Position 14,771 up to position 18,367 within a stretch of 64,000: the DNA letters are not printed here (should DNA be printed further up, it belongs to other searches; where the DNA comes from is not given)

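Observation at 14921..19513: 1530-aa cytoplasmic protein of unknown function with a Cys cluster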

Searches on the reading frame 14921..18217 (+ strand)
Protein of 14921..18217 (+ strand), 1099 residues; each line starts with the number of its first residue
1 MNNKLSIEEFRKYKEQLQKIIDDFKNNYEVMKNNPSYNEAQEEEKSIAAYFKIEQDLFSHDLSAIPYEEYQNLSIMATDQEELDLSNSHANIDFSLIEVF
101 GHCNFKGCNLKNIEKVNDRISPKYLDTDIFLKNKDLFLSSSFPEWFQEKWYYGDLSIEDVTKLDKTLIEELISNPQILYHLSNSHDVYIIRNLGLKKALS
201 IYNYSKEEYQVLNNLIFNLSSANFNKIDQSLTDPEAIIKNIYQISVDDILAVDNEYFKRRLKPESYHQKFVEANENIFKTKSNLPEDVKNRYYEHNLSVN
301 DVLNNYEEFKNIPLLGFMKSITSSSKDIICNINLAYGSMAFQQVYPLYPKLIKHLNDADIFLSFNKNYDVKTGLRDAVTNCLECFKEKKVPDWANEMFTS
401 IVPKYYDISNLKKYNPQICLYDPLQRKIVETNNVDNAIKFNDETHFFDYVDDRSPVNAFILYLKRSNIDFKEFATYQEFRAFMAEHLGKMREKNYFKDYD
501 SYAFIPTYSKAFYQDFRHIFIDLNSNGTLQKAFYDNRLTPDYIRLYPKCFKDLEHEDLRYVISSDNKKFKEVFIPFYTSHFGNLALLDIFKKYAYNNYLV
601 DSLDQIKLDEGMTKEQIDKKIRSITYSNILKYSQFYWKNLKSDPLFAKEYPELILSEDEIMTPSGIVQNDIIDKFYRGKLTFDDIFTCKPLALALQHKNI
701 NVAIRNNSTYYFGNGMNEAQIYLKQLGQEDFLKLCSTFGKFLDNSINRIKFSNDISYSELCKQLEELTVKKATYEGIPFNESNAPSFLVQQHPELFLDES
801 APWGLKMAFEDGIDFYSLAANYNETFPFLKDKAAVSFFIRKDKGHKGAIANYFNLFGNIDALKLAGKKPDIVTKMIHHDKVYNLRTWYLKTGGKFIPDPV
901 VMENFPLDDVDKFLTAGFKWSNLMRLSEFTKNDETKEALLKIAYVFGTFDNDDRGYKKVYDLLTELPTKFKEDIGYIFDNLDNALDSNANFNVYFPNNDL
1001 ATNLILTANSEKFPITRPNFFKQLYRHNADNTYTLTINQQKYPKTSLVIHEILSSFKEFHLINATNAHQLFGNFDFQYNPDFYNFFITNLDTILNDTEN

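Call 61: predict_structure(alignment_id=A5)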
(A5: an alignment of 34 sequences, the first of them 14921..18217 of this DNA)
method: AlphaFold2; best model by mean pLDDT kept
length: 1099 residues; sequences in the alignment: 34
mean_pLDDT: 88.5   pTM: 0.55
mean pLDDT of the five models: 88.5, 87.7, 87.4, 86.3, 86.0
residues with pLDDT >= 90: 594; 70-90: 471; 50-70: 26; < 50: 8
segments of 3 or more residues with pLDDT < 50: 252-258
pLDDT, mean of each block of 10 residues (from residue 1): 83 94 88 82 89 92 93 83 89 91 90 85 90 87 91 90 91 85 86 89 90 78 75 88 69 49 79 81 89 89 92 82 75 88 94 89 84 91 92 94 91 92 90 93 89 89 86 92 95 93 93 94 90 94 89 92 90 93 95 89 86 93 94 87 93 90 78 93 92 93 87 84 92 95 89 84 95 92 92 92 88 93 92 93 95 95 94 95 93 87 91 90 87 90 92 91 88 83 85 78 89 88 89 89 90 86 87 86 87 72
secondary structure, 60 per line:
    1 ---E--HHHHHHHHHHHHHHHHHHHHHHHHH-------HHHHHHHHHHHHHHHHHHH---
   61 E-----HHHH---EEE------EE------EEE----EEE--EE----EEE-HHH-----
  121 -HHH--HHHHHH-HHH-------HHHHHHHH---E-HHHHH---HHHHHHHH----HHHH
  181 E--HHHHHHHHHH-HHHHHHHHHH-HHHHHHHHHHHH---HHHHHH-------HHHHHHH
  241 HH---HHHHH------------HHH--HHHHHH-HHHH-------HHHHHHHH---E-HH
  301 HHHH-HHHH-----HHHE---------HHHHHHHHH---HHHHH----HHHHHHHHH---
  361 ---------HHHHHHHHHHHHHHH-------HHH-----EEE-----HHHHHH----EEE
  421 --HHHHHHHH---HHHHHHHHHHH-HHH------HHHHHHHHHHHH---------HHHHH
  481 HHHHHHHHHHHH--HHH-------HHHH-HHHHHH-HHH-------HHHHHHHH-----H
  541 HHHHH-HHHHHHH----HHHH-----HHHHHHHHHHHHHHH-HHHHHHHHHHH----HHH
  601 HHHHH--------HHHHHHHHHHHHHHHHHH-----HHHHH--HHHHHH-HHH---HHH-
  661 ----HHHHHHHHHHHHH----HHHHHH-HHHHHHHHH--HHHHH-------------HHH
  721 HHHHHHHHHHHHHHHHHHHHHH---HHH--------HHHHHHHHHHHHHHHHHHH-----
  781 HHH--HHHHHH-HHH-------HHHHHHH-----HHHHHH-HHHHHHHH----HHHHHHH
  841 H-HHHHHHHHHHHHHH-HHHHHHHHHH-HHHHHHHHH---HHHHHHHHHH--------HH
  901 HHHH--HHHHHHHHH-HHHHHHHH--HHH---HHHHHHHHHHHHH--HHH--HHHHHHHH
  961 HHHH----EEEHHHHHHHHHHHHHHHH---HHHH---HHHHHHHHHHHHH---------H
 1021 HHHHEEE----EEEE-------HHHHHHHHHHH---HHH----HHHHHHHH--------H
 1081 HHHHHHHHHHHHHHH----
elements in order (helices of 4 or more, strands of 3 or more residues): H7-31 H39-57 H67-70 E74-76 E91-93 E98-100 E109-111 H127-132 H144-151 H157-161 H165-172 H177-180 H184-193 H195-204 H206-217 H221-226 H234-242 H246-250 H268-273 H275-278 H286-293 H299-304 H306-309 H328-336 H340-344 H349-357 H370-384 E400-402 H408-413 E418-420 H423-430 H434-444 H455-466 H476-492 H505-508 H510-515 H527-534 H540-545 H547-553 H558-561 H567-581 H583-593 H598-605 H614-631 H637-641 H644-649 H665-677 H682-687 H689-697 H700-704 H718-742 H757-775 H786-791 H803-809 H815-820 H822-829 H834-841 H843-856 H858-867 H869-877 H881-890 H899-904 H907-915 H917-924 H933-945 H953-964 E969-971 H972-987 H991-994 H998-1010 H1020-1024 E1025-1027 E1032-1035 H1043-1053 H1064-1071 H1080-1095
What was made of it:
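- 15101..15253 (+): Short strand-repeat (LRR- or solenoid-like) segment, aa 61-111. It holds the most conserved N-terminal motif, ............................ DSSP strands at 74-76, 91-93, 98-100 and 109-111 (call 61).
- Checked: A short strand-repeat segment lies at aa 61-111 (call 61).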
